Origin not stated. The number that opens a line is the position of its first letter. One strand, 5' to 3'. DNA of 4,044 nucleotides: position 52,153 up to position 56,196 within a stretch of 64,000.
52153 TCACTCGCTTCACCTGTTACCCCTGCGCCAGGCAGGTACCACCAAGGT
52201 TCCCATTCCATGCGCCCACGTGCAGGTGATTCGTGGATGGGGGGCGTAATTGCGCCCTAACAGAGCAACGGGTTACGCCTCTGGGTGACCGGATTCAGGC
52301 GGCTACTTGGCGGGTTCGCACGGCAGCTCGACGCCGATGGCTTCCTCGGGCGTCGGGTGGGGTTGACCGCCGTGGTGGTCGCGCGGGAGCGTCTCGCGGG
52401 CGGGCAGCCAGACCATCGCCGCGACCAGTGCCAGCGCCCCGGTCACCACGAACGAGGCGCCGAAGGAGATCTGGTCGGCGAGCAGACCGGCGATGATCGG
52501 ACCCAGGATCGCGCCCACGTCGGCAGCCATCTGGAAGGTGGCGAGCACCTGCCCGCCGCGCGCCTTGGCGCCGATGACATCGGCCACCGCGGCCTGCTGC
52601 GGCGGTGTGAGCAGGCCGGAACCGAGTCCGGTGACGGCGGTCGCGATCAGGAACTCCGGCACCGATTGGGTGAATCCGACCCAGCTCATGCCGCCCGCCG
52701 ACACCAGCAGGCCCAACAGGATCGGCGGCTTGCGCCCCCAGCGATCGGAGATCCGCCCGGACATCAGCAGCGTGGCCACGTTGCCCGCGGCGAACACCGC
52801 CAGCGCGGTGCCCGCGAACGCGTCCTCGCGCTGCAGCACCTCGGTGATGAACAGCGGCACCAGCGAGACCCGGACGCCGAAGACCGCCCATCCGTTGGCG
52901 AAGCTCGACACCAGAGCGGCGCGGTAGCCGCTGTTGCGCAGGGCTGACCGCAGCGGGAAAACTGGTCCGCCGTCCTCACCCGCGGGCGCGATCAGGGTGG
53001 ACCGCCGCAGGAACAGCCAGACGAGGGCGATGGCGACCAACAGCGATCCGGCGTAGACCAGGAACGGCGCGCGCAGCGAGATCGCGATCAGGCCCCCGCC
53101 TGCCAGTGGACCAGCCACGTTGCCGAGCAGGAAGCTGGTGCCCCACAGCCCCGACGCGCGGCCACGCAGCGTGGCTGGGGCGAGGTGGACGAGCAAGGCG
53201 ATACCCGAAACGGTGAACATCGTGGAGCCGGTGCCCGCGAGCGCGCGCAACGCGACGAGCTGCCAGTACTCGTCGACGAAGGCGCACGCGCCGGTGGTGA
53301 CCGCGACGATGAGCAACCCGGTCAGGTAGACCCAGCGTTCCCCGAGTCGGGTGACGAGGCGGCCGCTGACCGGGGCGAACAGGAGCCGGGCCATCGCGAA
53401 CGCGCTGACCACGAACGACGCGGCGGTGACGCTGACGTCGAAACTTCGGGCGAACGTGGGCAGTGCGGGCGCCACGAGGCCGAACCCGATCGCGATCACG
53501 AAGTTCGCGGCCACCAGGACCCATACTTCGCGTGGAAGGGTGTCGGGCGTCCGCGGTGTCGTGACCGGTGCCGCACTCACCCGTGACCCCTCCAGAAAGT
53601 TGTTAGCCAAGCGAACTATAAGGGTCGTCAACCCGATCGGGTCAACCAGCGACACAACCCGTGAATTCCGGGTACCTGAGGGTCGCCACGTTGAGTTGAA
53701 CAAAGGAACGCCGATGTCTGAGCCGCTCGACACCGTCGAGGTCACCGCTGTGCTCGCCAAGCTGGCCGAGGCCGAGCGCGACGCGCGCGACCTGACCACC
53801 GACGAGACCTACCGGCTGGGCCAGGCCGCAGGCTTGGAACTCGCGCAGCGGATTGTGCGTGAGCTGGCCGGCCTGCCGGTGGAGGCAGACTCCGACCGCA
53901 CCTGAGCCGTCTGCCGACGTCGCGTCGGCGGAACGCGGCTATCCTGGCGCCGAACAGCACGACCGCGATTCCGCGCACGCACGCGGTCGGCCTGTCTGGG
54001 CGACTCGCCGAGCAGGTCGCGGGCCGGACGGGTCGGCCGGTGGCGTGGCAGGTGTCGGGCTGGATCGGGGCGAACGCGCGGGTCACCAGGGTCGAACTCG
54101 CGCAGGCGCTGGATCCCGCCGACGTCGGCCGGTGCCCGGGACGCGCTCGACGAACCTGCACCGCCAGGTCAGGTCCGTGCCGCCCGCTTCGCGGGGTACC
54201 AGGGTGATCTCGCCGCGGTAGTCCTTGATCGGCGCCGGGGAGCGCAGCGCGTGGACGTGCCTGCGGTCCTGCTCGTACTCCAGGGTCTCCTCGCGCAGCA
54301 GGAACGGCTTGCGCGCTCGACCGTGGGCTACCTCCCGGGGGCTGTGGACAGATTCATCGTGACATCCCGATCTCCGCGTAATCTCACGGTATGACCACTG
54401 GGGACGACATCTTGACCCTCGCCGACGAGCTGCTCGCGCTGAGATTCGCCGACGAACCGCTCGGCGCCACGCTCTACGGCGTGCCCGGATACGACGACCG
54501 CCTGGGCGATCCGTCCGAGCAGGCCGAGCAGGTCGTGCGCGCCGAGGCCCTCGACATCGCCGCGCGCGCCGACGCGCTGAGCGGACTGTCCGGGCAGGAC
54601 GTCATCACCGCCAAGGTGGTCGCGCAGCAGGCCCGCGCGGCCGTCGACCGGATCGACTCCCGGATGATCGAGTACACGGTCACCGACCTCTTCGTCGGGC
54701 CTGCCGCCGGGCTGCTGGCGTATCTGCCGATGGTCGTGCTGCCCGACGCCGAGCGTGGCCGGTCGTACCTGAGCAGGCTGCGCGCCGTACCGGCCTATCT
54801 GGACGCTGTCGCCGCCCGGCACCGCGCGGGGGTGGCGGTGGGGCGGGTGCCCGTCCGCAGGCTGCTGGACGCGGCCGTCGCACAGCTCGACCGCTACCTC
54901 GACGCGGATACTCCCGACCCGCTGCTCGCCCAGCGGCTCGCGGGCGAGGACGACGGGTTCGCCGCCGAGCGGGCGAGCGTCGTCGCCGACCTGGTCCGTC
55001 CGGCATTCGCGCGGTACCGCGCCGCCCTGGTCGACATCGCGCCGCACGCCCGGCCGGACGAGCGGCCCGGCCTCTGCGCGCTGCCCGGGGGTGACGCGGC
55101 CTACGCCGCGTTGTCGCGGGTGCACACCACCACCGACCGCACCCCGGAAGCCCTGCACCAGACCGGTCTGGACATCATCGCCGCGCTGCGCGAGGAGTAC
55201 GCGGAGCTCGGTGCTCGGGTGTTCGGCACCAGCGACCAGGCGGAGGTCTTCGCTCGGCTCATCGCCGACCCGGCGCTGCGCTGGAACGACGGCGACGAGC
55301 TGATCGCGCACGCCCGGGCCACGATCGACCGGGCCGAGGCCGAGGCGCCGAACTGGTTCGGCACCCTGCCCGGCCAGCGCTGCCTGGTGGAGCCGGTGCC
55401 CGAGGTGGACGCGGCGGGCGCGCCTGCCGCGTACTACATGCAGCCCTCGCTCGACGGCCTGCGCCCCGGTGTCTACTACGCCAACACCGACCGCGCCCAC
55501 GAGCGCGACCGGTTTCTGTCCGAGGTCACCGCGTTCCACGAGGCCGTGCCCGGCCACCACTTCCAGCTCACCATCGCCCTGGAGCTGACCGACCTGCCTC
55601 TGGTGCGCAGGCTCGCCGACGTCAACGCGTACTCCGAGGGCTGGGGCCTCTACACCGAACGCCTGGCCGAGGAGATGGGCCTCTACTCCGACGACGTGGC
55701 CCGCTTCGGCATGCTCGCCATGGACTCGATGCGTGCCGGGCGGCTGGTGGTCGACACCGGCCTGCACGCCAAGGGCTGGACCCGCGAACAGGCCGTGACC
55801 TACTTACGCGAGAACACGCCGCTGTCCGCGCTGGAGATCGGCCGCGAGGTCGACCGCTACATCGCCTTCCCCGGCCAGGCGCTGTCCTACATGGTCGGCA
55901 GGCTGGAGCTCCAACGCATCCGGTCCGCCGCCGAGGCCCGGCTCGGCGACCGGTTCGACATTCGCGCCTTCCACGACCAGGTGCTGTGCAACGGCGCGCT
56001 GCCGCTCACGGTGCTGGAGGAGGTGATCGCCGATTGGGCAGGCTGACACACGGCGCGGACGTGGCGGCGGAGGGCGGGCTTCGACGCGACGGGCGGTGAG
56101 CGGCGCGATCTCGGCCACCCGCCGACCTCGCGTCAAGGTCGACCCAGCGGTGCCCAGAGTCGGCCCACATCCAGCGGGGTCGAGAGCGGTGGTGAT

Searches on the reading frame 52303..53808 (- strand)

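Call 68: search_protein_families(library=pfam, proteins=[window:52303-53808:-], max_evalue=0.000001)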
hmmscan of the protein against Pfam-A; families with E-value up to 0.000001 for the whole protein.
window:52303-53808:- (501 aa): 4 families
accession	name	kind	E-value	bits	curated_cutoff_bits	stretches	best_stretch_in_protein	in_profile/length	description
PF07690.21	MFS_1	-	7.1e-64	216.3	33.4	2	99-324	2-231/347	Major Facilitator Superfamily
PF00083.30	Sugar_tr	-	3.5e-11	43.1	22.3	0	332-473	48-194/452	Sugar (and other) transporter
PF13347.12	MFS_2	-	3.5e-10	39.4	27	1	274-449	204-386/427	MFS/sugar transport protein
PF12832.13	MFS_1_like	-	7.3e-09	35.6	25.2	1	93-243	212-365/373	MFS_1 like family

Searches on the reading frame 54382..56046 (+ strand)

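Call 68: search_protein_families(library=pfam, proteins=[window:54382-56046:+], max_evalue=0.000001)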
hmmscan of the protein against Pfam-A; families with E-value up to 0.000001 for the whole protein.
window:54382-56046:+ (554 aa): 1 family
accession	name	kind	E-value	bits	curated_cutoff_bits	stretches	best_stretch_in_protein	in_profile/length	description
PF05960.17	DUF885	-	3.1e-153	512.6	32.4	1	26-548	1-531/532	Bacterial protein of unknown function (DUF885)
